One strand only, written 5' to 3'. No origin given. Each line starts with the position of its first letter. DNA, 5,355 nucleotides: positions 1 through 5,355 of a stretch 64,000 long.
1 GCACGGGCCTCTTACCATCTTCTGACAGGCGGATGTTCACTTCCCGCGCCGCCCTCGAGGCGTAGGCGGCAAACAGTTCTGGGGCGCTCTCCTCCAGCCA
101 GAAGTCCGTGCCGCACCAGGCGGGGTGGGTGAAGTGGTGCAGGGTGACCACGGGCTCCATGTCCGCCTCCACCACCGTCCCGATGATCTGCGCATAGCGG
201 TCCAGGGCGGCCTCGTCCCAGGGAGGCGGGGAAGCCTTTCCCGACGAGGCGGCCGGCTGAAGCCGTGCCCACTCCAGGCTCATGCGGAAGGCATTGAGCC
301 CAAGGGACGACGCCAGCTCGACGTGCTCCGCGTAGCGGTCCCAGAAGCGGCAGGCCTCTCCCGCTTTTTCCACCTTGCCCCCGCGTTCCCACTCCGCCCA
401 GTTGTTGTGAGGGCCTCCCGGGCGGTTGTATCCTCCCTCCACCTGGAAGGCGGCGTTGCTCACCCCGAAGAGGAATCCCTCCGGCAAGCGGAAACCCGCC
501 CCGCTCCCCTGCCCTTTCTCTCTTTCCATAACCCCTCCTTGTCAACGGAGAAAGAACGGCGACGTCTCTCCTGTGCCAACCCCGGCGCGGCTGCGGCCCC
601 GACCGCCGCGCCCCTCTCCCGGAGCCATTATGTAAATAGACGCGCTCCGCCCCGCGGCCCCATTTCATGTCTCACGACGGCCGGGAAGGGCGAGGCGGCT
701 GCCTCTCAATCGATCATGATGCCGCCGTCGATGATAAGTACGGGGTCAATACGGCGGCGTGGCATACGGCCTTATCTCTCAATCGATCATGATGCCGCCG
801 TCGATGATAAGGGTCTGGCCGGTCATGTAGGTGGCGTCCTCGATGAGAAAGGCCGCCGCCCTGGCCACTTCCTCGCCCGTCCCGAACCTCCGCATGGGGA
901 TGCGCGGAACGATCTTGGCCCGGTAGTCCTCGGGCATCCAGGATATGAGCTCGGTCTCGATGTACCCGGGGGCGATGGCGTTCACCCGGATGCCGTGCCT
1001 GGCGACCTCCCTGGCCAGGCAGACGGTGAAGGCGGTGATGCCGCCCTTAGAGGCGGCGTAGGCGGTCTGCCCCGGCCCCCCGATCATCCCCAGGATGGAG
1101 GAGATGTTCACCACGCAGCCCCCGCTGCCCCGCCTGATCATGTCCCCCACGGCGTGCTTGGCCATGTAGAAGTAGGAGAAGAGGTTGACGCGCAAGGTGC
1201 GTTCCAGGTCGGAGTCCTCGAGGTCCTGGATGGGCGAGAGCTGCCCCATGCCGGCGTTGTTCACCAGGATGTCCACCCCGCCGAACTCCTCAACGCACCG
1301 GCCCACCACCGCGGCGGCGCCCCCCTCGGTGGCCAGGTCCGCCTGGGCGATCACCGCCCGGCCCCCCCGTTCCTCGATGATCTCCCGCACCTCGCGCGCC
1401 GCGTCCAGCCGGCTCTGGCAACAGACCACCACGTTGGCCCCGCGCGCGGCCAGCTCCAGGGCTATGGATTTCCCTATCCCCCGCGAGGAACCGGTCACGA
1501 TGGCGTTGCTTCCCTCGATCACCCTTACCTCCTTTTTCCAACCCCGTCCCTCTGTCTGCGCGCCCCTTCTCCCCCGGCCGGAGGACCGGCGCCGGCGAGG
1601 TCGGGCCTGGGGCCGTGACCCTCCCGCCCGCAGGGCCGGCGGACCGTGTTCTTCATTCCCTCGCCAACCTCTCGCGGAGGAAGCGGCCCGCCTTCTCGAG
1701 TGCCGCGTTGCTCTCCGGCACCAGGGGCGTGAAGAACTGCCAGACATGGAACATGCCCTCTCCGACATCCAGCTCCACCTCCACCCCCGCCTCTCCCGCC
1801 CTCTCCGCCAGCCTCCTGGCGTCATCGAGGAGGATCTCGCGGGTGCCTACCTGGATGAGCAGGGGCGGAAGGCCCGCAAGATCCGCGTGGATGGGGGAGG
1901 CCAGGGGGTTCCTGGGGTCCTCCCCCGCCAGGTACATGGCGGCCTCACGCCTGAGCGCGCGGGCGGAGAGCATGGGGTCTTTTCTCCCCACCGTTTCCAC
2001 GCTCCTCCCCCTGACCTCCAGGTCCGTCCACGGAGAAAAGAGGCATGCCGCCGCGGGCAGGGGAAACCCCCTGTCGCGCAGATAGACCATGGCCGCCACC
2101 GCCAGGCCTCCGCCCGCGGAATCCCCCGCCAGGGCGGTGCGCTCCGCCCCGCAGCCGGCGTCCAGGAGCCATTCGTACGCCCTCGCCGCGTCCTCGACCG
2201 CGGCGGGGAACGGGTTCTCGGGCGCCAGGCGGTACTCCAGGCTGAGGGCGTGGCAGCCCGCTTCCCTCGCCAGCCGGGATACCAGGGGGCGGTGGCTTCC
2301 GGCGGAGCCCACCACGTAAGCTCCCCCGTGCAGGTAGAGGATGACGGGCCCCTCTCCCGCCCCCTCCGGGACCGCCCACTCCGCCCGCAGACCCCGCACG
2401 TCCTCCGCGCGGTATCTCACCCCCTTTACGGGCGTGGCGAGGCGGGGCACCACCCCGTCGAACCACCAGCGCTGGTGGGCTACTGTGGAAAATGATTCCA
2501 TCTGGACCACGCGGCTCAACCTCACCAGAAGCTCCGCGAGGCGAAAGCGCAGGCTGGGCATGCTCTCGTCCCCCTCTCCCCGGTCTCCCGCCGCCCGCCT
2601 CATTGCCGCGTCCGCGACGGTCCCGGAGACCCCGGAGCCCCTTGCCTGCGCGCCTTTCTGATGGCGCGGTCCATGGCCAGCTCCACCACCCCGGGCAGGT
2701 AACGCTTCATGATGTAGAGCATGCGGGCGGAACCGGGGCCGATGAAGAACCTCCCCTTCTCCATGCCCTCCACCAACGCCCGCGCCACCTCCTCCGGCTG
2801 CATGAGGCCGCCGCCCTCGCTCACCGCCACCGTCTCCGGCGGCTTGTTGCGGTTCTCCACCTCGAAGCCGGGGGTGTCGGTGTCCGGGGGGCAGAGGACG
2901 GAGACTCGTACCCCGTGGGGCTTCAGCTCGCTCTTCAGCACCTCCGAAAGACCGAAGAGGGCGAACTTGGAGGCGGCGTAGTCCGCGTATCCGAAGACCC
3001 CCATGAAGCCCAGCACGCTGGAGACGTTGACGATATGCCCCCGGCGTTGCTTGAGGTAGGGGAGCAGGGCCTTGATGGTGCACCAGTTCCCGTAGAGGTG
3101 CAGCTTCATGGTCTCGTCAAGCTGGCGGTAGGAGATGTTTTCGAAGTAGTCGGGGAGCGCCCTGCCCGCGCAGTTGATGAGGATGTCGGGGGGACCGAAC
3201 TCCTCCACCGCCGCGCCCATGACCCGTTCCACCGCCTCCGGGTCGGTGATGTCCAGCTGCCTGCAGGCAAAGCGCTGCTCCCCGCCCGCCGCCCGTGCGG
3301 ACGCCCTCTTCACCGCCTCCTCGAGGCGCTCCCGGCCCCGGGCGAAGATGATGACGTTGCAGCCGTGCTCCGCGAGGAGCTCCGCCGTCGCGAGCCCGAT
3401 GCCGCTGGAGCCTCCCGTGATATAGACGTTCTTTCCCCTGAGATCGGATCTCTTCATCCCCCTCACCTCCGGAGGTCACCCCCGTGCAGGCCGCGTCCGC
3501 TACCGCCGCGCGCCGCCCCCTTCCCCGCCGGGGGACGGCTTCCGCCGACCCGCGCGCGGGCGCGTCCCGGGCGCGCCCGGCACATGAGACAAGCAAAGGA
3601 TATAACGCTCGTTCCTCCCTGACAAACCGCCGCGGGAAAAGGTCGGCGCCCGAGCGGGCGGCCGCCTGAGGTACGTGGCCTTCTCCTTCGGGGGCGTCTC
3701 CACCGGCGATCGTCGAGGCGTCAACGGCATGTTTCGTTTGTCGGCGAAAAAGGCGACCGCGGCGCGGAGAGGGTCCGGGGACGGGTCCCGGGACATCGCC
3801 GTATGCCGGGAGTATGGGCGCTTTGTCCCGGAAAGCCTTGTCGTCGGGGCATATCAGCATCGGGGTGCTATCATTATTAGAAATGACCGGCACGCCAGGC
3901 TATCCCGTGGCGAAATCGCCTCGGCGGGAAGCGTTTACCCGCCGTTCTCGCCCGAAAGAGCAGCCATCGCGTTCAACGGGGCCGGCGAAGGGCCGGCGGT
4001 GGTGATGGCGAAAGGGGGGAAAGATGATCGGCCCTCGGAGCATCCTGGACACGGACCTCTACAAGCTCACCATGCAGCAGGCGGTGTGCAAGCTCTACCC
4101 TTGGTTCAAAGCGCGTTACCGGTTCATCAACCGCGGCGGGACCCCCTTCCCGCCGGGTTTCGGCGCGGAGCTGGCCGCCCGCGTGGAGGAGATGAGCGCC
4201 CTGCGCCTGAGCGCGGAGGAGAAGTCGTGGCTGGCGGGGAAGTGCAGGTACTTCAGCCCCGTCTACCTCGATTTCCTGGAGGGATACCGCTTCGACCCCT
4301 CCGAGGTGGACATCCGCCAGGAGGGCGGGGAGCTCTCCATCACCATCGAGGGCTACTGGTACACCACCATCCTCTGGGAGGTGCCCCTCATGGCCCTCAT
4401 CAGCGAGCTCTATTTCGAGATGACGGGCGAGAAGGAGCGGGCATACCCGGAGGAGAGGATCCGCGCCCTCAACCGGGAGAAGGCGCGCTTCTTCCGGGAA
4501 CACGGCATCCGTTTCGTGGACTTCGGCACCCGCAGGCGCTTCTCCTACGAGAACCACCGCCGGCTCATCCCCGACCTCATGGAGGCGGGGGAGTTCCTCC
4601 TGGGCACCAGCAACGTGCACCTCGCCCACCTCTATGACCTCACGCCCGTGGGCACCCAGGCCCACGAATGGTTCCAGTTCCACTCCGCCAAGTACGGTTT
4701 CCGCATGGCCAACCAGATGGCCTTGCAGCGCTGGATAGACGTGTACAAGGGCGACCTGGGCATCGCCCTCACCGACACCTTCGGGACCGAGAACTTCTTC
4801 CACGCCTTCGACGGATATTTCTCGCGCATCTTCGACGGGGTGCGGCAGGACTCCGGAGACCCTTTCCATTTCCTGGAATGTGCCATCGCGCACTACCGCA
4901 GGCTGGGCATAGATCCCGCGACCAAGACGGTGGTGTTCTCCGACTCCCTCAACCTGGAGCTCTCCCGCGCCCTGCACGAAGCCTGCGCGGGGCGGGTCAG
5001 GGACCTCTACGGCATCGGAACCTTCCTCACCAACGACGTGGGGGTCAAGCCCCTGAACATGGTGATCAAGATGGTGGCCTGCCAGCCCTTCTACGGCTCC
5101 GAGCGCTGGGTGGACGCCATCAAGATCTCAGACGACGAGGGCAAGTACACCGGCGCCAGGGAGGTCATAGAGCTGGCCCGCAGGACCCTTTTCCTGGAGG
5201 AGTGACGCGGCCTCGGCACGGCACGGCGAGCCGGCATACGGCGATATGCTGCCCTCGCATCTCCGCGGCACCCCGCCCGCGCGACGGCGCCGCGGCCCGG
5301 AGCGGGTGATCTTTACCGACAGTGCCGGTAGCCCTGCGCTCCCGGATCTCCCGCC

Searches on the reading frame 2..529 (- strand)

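Call 57: search_protein_families(library=pfam, proteins=[window:2-529:-], max_evalue=0.00001)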
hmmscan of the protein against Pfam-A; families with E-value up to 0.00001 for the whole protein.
window:2-529:- (176 aa): 1 family
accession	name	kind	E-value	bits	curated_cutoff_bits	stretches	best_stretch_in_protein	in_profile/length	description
PF00232.24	Glyco_hydro_1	-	3.7e-24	85.4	22.6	1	14-160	4-149/453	Glycosyl hydrolase family 1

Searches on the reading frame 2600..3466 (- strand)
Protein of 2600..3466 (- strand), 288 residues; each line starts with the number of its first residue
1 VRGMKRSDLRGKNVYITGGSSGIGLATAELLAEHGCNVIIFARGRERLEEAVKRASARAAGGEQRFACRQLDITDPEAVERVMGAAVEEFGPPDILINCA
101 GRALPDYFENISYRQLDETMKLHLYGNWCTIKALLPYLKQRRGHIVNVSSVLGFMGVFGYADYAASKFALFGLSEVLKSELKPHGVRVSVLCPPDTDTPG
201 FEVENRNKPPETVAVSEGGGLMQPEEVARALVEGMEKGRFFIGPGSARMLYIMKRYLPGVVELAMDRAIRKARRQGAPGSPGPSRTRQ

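Call 57: search_protein_families(library=pfam, proteins=[window:2600-3466:-], max_evalue=0.00001)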
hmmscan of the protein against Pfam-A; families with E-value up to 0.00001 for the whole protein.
window:2600-3466:- (288 aa): 4 families
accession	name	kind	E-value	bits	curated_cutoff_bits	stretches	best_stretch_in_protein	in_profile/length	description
PF00106.31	adh_short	-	2.2e-49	168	26.6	1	12-205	1-191/195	short chain dehydrogenase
PF13561.12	adh_short_C2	-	4.3e-36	125.1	27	1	21-231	6-213/236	Enoyl-(Acyl carrier protein) reductase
PF08659.16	KR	-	1.1e-15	58.5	22.6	1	15-173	4-159/180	KR domain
PF01370.27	Epimerase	-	4.1e-06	26.8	20.9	1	14-105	1-77/240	NAD dependent epimerase/dehydratase family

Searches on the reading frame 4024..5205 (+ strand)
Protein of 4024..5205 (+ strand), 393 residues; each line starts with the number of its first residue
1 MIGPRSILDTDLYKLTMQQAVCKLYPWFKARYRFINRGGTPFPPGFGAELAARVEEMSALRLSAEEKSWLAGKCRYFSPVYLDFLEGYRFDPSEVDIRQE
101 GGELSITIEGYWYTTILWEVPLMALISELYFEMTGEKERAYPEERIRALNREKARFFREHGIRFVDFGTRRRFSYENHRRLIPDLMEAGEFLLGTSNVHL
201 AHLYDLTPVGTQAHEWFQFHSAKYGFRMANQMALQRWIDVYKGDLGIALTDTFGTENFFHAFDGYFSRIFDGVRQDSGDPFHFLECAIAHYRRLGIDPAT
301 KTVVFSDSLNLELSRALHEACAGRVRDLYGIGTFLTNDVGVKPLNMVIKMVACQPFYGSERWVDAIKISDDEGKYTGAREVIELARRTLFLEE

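Call 57: search_protein_families(library=pfam, proteins=[window:4024-5205:+], max_evalue=0.00001)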
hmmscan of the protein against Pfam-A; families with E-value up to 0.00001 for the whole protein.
window:4024-5205:+ (393 aa): 2 families
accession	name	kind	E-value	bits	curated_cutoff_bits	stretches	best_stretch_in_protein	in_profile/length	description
PF04095.22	NAPRTase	-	6.3e-55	187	20.8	1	163-386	2-232/239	Nicotinate phosphoribosyltransferase (NAPRTase) family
PF17767.7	NAPRTase_N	-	2e-34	119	32.6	1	8-127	1-125/125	Nicotinate phosphoribosyltransferase (NAPRTase) N-terminal domain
